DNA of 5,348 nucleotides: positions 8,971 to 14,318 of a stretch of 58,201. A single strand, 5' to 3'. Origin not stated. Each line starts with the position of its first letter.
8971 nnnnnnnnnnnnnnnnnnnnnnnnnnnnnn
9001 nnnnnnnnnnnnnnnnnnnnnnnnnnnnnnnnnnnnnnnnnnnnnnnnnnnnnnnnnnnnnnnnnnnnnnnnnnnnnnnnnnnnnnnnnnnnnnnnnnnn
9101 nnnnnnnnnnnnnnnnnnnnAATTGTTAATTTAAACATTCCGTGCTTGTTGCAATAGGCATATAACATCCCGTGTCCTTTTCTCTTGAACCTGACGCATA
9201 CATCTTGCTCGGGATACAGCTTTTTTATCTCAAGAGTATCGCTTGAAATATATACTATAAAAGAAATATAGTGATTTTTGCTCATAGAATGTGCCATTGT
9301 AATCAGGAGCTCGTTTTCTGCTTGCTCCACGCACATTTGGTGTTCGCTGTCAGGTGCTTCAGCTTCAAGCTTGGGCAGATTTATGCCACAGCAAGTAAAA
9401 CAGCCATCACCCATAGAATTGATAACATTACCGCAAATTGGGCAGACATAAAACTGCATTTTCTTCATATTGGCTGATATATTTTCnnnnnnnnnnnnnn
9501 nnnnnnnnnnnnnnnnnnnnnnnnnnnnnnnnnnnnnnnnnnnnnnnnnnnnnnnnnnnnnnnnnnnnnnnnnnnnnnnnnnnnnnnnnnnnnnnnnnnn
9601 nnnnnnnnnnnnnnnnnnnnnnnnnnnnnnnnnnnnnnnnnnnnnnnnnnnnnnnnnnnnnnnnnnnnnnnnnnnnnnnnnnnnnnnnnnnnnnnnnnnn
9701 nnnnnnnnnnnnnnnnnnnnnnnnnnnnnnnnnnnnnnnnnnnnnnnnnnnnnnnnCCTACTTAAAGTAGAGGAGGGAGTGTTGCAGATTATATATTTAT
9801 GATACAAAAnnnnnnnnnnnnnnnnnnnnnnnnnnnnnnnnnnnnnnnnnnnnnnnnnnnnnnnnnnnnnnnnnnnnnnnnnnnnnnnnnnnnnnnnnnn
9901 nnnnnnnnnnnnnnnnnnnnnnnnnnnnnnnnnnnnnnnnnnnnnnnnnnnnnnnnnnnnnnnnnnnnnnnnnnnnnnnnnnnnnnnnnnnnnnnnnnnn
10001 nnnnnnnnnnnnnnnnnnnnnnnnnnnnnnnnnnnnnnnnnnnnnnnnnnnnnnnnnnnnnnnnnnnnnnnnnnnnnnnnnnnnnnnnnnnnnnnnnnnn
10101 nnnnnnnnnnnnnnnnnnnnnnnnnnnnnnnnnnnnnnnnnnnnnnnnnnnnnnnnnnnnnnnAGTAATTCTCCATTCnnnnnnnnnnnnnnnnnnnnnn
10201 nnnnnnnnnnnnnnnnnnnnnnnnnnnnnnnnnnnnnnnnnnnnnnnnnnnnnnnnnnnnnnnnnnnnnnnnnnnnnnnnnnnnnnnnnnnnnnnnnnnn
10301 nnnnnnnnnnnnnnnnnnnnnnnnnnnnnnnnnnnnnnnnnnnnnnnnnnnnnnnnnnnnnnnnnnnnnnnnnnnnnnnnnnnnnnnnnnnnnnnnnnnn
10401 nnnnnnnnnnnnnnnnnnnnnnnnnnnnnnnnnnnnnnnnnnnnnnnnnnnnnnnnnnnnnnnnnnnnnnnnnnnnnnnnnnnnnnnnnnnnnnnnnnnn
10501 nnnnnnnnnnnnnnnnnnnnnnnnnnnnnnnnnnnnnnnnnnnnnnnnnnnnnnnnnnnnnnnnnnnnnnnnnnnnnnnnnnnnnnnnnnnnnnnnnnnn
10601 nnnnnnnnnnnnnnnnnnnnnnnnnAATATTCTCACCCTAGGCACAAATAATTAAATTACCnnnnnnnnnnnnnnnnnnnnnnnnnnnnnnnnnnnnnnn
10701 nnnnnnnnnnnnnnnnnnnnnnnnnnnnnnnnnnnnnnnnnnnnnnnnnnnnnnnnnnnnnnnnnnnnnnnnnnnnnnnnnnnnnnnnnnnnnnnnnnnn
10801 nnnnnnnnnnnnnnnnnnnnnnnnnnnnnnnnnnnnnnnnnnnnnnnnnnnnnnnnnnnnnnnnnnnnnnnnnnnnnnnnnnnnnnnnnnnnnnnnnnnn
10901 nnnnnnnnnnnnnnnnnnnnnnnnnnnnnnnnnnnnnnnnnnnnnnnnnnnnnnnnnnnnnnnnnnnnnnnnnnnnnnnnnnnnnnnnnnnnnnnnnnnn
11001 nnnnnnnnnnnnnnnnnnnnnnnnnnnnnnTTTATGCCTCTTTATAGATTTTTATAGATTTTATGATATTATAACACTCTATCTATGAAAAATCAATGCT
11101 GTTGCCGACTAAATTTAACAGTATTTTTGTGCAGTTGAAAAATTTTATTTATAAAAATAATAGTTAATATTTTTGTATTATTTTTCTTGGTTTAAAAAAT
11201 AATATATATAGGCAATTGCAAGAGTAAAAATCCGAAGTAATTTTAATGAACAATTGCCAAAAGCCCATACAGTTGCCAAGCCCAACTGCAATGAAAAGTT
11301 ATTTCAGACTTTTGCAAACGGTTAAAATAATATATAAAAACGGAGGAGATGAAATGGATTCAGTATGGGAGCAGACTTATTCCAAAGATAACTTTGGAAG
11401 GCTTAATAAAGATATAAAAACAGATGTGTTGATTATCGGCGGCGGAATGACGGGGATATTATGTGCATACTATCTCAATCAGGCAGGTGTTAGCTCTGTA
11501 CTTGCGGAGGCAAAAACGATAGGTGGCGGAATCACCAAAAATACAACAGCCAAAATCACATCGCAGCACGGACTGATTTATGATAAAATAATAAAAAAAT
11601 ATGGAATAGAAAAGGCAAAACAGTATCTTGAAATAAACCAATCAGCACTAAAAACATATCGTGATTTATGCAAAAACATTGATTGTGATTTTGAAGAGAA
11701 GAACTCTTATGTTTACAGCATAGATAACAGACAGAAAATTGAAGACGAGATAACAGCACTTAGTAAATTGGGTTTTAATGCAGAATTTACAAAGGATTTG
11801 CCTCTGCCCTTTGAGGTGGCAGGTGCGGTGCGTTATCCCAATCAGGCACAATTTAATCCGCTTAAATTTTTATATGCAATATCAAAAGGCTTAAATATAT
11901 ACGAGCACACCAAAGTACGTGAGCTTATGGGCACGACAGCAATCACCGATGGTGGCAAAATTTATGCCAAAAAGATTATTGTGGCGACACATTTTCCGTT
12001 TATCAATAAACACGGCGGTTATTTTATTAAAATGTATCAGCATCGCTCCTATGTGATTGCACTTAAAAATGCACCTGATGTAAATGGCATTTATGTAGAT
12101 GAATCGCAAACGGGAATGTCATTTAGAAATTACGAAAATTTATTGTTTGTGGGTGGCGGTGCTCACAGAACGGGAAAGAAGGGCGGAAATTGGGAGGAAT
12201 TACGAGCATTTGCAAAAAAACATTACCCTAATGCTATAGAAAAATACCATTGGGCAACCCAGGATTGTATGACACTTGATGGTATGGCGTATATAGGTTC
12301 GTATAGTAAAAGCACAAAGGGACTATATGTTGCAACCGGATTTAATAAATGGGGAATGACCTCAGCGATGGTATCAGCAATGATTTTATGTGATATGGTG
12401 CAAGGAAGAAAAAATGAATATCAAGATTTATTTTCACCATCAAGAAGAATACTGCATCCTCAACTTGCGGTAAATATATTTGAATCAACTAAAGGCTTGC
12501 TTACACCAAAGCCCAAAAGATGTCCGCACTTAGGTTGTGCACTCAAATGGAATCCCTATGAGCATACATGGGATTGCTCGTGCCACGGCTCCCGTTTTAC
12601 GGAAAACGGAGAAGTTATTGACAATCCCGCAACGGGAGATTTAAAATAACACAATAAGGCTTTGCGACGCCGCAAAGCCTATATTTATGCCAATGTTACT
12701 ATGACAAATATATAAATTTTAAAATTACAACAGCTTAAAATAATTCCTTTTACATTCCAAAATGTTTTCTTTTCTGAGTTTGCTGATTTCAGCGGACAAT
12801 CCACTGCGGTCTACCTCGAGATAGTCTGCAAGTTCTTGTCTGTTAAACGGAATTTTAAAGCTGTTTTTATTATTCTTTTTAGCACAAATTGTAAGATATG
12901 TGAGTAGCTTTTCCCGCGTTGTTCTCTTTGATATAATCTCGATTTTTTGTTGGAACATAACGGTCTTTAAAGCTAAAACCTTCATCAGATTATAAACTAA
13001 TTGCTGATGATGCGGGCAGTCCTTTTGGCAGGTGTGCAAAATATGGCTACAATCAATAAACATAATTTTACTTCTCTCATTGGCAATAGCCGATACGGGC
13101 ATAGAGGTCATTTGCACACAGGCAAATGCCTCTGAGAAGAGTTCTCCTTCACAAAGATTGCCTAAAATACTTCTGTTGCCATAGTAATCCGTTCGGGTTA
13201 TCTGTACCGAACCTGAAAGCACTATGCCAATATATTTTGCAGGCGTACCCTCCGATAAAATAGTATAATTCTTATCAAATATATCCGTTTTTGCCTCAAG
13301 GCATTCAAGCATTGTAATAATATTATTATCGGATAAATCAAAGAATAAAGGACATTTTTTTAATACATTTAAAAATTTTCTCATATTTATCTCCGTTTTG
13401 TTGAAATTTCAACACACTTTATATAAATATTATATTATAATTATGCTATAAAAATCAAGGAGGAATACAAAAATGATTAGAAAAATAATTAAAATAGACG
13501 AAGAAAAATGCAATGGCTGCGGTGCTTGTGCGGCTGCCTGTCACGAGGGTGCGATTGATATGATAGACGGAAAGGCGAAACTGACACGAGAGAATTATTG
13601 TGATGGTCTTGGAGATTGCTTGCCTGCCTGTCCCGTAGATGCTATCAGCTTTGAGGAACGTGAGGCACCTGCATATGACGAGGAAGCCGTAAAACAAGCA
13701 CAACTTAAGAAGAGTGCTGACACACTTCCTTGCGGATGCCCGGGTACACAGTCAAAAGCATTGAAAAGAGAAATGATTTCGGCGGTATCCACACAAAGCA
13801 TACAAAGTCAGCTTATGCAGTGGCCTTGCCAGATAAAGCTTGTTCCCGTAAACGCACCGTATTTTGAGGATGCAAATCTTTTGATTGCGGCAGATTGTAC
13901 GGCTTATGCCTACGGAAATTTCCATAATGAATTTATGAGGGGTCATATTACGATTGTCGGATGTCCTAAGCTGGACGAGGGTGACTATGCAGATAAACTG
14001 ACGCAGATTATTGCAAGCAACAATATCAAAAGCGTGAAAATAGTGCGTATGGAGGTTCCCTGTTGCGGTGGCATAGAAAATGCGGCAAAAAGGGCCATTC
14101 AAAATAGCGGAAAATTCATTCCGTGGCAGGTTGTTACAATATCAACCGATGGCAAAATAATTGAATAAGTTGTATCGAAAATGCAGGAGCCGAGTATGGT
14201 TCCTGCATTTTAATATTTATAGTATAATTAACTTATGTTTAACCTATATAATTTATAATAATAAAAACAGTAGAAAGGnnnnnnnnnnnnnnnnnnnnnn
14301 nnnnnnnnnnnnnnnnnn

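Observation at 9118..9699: XRE-type HTH fused to a full 2Fe superoxide reductase (desulfoferrodoxin): a possible one-component superoxide or iron sensor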

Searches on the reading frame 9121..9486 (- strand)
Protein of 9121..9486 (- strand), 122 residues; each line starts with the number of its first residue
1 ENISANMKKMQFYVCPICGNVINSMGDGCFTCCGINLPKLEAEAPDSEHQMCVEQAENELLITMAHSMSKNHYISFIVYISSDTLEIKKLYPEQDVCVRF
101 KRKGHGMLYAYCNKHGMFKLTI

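Call 24: search_protein_representatives(protein=window:9121-9486:-)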
Query: 122 residues. Proteins with E-value up to 0.001 (for the whole library): 1090; up to 1e-10: 405; up to 1e-30: 24. The best 150 are listed.
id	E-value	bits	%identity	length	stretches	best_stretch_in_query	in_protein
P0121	3.1e-46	172.5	60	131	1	1-120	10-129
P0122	7.4e-43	161.6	55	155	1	3-119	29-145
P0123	9.0e-40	151.6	50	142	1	2-120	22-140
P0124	1.4e-37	144.5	54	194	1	2-120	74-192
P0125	4.2e-37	143.0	52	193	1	2-119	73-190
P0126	2.3e-36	140.6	49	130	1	1-120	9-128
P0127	1.5e-35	138.0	50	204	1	2-120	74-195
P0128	3.1e-35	137.0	52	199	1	2-120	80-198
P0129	5.8e-35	136.1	51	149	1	2-119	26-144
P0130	1.0e-34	135.3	52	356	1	2-119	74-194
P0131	3.8e-33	130.2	47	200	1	2-120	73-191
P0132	6.8e-33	129.4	46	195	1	5-120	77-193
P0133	1.0e-32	128.8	43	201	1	2-121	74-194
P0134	1.9e-32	127.9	52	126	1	8-120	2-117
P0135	8.0e-32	126.0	46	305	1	4-122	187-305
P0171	3.5e-26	107.8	42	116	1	7-119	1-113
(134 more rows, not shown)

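Call 61: find_homologous_proteins(query=P0171, max_evalue=1e-10)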
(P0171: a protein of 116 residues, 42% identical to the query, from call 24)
Query P0171 (116 aa): 346 proteins with E <= 1e-10 among 347 candidates; the best 120 are listed.
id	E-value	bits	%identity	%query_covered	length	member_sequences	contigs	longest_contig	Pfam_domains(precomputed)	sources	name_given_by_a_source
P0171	1.3e-75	269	100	100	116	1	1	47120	-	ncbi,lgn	-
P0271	5.8e-54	199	74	100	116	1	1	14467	-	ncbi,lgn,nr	ncbi:MAG: hypothetical protein PHE51_07990 [Eubacteriales bacterium]|nr:hypothetical protein [Eubact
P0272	1.3e-46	175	66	100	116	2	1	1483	-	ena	-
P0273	3.1e-45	171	65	100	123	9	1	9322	-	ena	-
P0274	4.1e-45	170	65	100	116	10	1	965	-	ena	-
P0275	2.7e-44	168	64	100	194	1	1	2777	PF12844.14,PF13384.13,PF01381.29,PF13560.13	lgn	-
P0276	2.8e-44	168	65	100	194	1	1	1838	PF12844.14,PF13384.13,PF01381.29,PF13560.13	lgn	-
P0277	2.9e-44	168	64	100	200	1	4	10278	PF12728.14,PF12844.14,PF13384.13,PF01381.29,PF13560.13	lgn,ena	-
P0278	3.2e-44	168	65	99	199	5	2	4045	PF12844.14,PF13384.13,PF01381.29,PF13560.13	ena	-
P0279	3.3e-44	167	64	99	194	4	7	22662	PF12844.14,PF01381.29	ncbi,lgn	ncbi:MAG: helix-turn-helix domain-containing protein [Terrisporobacter sp.]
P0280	4.8e-44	167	65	99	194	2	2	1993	PF12844.14,PF13384.13,PF01381.29,PF13560.13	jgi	-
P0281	6.2e-44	167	64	100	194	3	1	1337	PF12728.14,PF12844.14,PF13384.13,PF01381.29,PF13560.13,PF13443.13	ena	-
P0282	6.5e-44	167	62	100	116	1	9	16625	-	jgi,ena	-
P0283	1.0e-43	166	63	99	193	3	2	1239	PF12844.14,PF13384.13,PF01381.29,PF13560.13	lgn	-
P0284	1.4e-43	165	63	100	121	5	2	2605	-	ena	-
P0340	7.5e-42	160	59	100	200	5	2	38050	PF12728.14,PF12844.14,PF13384.13,PF01381.29,PF13560.13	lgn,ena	-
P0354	1.4e-41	159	62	99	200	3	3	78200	PF12844.14,PF13384.13,PF01381.29,PF13560.13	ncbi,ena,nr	ncbi:MAG: helix-turn-helix domain-containing protein [Clostridia bacterium]|nr:helix-turn-helix doma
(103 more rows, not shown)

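Call 62: find_encoding_contigs(protein=P0171, flank=3000, max_places=3)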
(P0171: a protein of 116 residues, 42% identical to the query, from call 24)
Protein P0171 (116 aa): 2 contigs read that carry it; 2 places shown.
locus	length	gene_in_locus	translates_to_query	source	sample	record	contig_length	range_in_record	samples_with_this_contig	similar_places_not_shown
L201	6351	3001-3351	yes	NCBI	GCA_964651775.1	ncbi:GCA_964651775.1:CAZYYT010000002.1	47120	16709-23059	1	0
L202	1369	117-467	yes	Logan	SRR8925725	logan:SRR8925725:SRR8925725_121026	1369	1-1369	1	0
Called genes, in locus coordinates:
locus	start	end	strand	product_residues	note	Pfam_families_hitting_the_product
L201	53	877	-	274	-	PF07664:FeoB_C, PF07670:Gate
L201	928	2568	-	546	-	PF00239:Resolvase, PF07508:Recombinase, PF13408:Zn_ribbon_recom, PF14287:DUF4368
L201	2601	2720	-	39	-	-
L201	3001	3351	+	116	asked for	-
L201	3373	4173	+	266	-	PF00106:adh_short, PF08659:KR (weak), PF13561:adh_short_C2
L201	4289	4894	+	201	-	PF12844:HTH_19, PF13560:HTH_31 (weak), PF01381:HTH_3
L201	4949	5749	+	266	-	PF00376:MerR, PF13411:MerR_1, PF06445:GyrI-like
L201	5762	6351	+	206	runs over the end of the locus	PF13527:Acetyltransf_9, PF00583:Acetyltransf_1, PF13508:Acetyltransf_7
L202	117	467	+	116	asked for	-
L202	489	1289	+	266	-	PF00106:adh_short, PF08659:KR (weak), PF13561:adh_short_C2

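Call 63: find_encoding_contigs(protein=P0282, flank=3000, max_places=3)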
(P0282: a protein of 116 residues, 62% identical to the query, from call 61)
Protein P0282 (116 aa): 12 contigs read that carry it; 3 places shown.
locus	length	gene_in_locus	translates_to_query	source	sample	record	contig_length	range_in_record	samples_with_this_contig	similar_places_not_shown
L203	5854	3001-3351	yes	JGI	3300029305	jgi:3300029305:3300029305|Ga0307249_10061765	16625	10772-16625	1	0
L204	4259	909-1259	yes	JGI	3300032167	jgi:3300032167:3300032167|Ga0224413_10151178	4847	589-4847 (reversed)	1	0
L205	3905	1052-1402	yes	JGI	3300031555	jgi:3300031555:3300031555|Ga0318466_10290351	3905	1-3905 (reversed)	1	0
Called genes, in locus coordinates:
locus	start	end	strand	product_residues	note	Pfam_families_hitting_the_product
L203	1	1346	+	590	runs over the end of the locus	PF01522:Polysacc_deac_1, PF00395:SLH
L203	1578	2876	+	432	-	PF01266:DAO, PF01494:FAD_binding_3 (weak), PF13450:NAD_binding_8 (weak), PF00355:Rieske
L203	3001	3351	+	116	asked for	-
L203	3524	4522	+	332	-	PF00781:DAGK_cat, PF19279:YegS_C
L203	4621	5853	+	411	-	?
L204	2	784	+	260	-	?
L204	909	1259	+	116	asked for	-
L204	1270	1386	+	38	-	PF01035:DNA_binding_1 (weak)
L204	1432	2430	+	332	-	PF00781:DAGK_cat, PF19279:YegS_C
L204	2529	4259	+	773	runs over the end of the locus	?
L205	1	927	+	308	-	?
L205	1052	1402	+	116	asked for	-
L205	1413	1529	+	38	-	PF01035:DNA_binding_1 (weak)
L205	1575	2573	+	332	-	PF00781:DAGK_cat, PF19279:YegS_C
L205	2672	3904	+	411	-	?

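Call 65: find_encoding_contigs(protein=P0279, flank=2500, max_places=2)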
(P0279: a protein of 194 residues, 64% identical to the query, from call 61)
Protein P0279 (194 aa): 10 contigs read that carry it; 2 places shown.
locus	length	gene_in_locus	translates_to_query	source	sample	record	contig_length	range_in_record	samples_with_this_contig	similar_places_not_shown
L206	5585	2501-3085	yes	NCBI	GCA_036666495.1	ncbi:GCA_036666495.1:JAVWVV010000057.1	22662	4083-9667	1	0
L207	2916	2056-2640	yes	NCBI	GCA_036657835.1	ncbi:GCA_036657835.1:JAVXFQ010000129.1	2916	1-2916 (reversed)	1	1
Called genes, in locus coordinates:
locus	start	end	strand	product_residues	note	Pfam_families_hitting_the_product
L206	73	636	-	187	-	-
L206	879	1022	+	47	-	PF12841:YvrJ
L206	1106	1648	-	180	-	PF21349:RUBY_RBDX, PF00210:Ferritin (faint), PF02915:Rubrerythrin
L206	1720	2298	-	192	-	PF09997:DUF2238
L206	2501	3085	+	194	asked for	PF12844:HTH_19, PF01381:HTH_3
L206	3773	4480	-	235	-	-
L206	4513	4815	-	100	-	-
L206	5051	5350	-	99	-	-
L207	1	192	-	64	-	?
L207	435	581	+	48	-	PF12841:YvrJ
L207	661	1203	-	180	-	PF21349:RUBY_RBDX, PF00210:Ferritin (faint), PF02915:Rubrerythrin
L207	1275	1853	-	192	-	PF09997:DUF2238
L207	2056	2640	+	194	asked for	PF12844:HTH_19, PF01381:HTH_3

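Call 66: find_encoding_contigs(protein=P0340, flank=2500, max_places=2)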
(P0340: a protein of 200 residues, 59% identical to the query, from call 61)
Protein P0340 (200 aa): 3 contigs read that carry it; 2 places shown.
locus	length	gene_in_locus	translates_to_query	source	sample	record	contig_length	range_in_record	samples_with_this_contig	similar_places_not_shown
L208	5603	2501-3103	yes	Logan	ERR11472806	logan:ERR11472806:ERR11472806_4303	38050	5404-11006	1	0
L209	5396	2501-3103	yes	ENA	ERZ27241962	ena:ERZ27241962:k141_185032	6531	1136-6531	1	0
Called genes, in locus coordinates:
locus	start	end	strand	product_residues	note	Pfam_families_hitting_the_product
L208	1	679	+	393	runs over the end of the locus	PF00201:UDPGT, PF04101:Glyco_tran_28_C, PF06722:EryCIII-like_C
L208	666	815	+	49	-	-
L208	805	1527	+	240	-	PF00376:MerR, PF13411:MerR_1, PF09278:MerR-DNA-bind (weak), PF07739:TipAS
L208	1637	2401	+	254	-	PF01381:HTH_3, PF12844:HTH_19, PF13560:HTH_31, PF12674:Zn_ribbon_2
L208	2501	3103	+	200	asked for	PF12844:HTH_19, PF13560:HTH_31, PF01381:HTH_3, PF13384:HTH_23 (faint), PF12728:HTH_17 (faint)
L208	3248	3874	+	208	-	PF00583:Acetyltransf_1, PF13508:Acetyltransf_7 (weak)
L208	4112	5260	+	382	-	PF13481:AAA_25, PF03796:DnaB_C (weak)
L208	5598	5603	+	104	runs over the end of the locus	PF21983:NikA-like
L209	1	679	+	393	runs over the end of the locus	PF00201:UDPGT, PF04101:Glyco_tran_28_C, PF06722:EryCIII-like_C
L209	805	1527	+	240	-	PF00376:MerR, PF13411:MerR_1, PF09278:MerR-DNA-bind (weak), PF07739:TipAS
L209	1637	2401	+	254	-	PF01381:HTH_3, PF12844:HTH_19, PF13560:HTH_31, PF12674:Zn_ribbon_2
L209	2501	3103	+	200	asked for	PF12844:HTH_19, PF13560:HTH_31, PF01381:HTH_3, PF13384:HTH_23 (faint), PF12728:HTH_17 (faint)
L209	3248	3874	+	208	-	PF00583:Acetyltransf_1, PF13508:Acetyltransf_7 (weak)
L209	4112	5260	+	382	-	PF13481:AAA_25, PF03796:DnaB_C (weak)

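Call 67: find_encoding_contigs(protein=P0354, flank=2500, max_places=2)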
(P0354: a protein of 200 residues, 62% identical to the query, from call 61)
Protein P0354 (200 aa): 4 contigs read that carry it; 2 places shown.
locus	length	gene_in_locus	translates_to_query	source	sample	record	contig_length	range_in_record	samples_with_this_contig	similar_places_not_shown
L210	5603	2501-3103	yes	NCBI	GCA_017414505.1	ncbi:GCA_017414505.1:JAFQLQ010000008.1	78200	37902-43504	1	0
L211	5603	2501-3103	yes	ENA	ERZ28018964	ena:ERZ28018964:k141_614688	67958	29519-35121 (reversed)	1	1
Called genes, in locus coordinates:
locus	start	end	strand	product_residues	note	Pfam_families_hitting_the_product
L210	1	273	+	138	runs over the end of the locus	PF01757:Acyl_transf_3 (weak), PF09946:DUF2178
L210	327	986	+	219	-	PF01909:NTP_transf_2, PF18765:Polbeta (weak)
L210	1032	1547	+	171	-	-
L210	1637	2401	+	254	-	PF01381:HTH_3, PF12844:HTH_19 (weak), PF13560:HTH_31, PF12674:Zn_ribbon_2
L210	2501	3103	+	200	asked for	PF12844:HTH_19, PF13560:HTH_31, PF01381:HTH_3, PF13384:HTH_23 (faint)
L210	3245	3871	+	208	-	PF00583:Acetyltransf_1 (weak), PF13508:Acetyltransf_7 (weak)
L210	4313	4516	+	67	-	PF13443:HTH_26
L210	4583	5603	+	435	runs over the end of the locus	PF00145:DNA_methylase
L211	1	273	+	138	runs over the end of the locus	PF01757:Acyl_transf_3 (weak), PF09946:DUF2178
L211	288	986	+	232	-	PF01909:NTP_transf_2, PF18765:Polbeta (weak)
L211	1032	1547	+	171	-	-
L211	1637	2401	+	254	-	PF01381:HTH_3, PF12844:HTH_19 (weak), PF13560:HTH_31, PF12674:Zn_ribbon_2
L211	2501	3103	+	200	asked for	PF12844:HTH_19, PF13560:HTH_31, PF01381:HTH_3, PF13384:HTH_23 (faint)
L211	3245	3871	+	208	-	PF00583:Acetyltransf_1 (weak), PF13508:Acetyltransf_7 (weak)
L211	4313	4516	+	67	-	PF13443:HTH_26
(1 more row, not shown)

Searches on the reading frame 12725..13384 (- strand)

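Call 54: search_protein_families(library=pfam, proteins=[window:12725-13384:-], max_evalue=0.01)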
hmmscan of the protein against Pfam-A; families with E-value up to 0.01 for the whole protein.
window:12725-13384:- (219 aa): 2 families
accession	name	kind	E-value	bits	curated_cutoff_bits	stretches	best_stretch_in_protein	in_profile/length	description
PF00027.35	cNMP_binding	-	2.5e-13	50.2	27.5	1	36-121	4-88/89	Cyclic nucleotide-binding domain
PF13545.12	HTH_Crp_2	-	1.4e-07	31.8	27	1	159-214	2-56/70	Crp-like helix-turn-helix domain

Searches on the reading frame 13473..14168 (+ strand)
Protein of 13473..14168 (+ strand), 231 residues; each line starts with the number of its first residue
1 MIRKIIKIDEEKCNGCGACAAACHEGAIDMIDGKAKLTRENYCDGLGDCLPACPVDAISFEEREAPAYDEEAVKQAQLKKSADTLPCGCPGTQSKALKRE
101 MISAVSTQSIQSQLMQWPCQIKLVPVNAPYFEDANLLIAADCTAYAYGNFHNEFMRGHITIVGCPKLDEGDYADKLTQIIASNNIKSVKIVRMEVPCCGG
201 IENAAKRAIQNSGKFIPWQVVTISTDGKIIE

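Call 54: search_protein_families(library=pfam, proteins=[window:13473-14168:+], max_evalue=0.01)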
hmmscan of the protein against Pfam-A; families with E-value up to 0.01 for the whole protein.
window:13473-14168:+ (231 aa): 11 families
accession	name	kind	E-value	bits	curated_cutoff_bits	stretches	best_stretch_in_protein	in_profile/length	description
PF00037.32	Fer4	-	6.5e-11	42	21.1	2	6-28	1-23/24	4Fe-4S binding domain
PF12838.12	Fer4_7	-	9.4e-11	42.5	27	2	12-57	1-52/52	4Fe-4S dicluster domain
PF12837.12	Fer4_6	-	5.3e-10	39.2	25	1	5-28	1-24/24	4Fe-4S binding domain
PF14697.11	Fer4_21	-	2.9e-09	37.3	35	1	7-59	2-58/59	4Fe-4S dicluster domain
PF13237.11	Fer4_10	-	8e-08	32.5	25.5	1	6-54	2-53/53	4Fe-4S dicluster domain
PF25160.1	LdpA_Fe-S-bd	-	1.3e-07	31.7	27.6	2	7-31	22-46/49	LdpA Fe-S cluster-binding domain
PF13187.11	Fer4_9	-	3.5e-06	27.4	27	1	12-58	1-52/52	4Fe-4S dicluster domain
PF12797.12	Fer4_2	-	8e-06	25.9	24.5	1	5-24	2-21/22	4Fe-4S binding domain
PF13484.11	Fer4_16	-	0.00061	21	30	0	47-79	6-38/66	4Fe-4S double cluster binding domain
PF13459.11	Fer4_15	-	0.0034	18.5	22.4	0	6-75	1-54/66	4Fe-4S single cluster domain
PF12800.12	Fer4_4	-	0.008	16.9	24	1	11-26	2-17/17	4Fe-4S binding domain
